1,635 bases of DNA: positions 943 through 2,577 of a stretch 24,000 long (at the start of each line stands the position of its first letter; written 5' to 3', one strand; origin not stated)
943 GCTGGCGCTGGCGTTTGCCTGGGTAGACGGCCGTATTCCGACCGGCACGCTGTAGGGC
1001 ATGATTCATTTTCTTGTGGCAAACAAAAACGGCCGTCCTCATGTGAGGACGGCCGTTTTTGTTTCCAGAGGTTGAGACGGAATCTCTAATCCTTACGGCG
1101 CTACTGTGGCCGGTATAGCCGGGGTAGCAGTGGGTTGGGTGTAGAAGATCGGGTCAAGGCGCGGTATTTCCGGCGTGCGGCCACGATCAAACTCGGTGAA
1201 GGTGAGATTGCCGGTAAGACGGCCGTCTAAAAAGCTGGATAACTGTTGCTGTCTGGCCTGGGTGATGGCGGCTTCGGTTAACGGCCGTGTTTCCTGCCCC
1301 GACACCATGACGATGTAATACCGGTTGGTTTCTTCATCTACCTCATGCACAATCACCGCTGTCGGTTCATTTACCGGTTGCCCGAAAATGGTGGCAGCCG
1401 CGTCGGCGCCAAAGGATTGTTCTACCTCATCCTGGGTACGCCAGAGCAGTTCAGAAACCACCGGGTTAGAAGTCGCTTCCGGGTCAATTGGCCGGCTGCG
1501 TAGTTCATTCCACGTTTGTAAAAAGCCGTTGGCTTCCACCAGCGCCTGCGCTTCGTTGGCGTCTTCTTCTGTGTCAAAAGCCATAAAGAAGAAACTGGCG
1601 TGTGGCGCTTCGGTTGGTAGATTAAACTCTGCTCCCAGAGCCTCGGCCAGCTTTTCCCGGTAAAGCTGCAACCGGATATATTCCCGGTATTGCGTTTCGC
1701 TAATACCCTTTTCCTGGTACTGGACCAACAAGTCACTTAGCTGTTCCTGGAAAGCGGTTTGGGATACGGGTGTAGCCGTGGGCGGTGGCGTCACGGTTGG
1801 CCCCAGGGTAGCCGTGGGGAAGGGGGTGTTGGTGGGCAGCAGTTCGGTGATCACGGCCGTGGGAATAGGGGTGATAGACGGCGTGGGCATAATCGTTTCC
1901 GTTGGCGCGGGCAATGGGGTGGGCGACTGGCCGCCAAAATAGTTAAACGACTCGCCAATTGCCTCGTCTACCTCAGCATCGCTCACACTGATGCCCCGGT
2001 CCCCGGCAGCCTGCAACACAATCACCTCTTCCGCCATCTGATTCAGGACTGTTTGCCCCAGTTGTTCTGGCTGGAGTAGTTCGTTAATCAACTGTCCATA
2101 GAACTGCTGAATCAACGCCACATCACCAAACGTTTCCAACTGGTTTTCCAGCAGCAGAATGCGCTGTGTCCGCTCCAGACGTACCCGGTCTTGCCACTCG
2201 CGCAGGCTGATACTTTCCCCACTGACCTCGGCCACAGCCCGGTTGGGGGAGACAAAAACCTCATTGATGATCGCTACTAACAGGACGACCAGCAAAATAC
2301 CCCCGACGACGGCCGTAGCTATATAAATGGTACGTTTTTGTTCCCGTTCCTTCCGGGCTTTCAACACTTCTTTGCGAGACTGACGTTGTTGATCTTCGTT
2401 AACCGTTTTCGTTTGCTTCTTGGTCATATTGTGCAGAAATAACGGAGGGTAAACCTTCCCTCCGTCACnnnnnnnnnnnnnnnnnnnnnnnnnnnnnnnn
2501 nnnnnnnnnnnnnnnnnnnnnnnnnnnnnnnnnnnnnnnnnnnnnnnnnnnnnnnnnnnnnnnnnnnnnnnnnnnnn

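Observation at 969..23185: Hyper-abundant 8-bp palindrome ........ (HIP1-like highly iterated palindrome)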

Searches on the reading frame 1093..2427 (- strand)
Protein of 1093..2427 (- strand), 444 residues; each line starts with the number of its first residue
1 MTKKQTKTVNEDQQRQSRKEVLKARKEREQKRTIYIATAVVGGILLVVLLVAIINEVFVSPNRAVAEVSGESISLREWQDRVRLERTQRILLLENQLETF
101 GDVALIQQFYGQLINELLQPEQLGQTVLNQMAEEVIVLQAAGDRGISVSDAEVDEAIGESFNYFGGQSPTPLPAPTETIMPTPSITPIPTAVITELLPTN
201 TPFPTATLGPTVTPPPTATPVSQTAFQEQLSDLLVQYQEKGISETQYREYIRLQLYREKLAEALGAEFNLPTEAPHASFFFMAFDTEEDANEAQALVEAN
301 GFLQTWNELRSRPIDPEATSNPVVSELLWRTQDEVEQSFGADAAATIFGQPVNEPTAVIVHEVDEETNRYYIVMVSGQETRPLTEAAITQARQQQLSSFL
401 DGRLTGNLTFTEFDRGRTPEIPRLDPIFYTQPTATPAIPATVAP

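Call 61: search_protein_families(library=pfam, proteins=[window:1093-2427:-], max_evalue=0.01)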
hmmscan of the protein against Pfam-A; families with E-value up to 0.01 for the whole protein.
window:1093-2427:- (444 aa): 3 families
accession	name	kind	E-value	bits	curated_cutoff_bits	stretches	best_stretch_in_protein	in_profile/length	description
PF13624.11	SurA_N_3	-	1.3e-13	51.6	27.2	1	31-160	9-119/162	SurA-like N-terminal domain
PF13623.11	SurA_N_2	-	1.4e-10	41.7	28.5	1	31-159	6-121/145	SurA-like N-terminal domain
PF09312.16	SurA_N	-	0.0043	17.6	30.8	0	115-158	34-77/118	SurA N-terminal domain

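Call 72: find_encoding_contigs(protein=window:1093-2427:-, flank=10000, max_places=3)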
Protein window:1093-2427:- (444 aa): 2 contigs read that carry it; 1 place shown.
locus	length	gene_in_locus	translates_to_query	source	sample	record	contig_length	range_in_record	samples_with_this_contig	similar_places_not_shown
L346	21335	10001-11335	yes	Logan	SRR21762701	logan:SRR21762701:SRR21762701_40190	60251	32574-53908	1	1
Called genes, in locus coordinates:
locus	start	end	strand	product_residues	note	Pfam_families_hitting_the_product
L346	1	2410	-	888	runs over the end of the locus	PF00111:Fer2, PF01799:Fer2_2, PF20256:MoCoBD_2, PF01315:Ald_Xan_dh_C (weak), PF02738:MoCoBD_1, PF20256:MoCoBD_2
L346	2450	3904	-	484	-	PF11074:DUF2779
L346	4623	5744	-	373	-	PF13646:HEAT_2 (faint), PF08713:DNA_alkylation (weak)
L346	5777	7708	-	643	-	PF16317:Glyco_hydro_99, PF03659:Glyco_hydro_71, PF14307:Glyco_tran_WbsX (weak), PF01476:LysM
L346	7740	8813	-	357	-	PF00574:CLP_protease, PF25145:NfeD1b_N, PF01343:Peptidase_S49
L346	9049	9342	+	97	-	PF01250:Ribosomal_S6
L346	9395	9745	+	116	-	PF00436:SSB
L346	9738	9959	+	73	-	PF01084:Ribosomal_S18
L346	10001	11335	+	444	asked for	PF13623:SurA_N_2, PF13624:SurA_N_3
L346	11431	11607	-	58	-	-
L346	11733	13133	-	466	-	-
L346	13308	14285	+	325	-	PF13302:Acetyltransf_3 (faint), PF00583:Acetyltransf_1, PF13673:Acetyltransf_10 (faint), PF13508:Acetyltransf_7 (weak), PF00583:Acetyltransf_1, PF13508:Acetyltransf_7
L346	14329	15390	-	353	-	PF01297:ZnuA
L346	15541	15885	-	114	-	PF06155:GBBH-like_N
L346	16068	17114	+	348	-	PF00356:LacI, PF00532:Peripla_BP_1, PF13407:Peripla_BP_4, PF13377:Peripla_BP_3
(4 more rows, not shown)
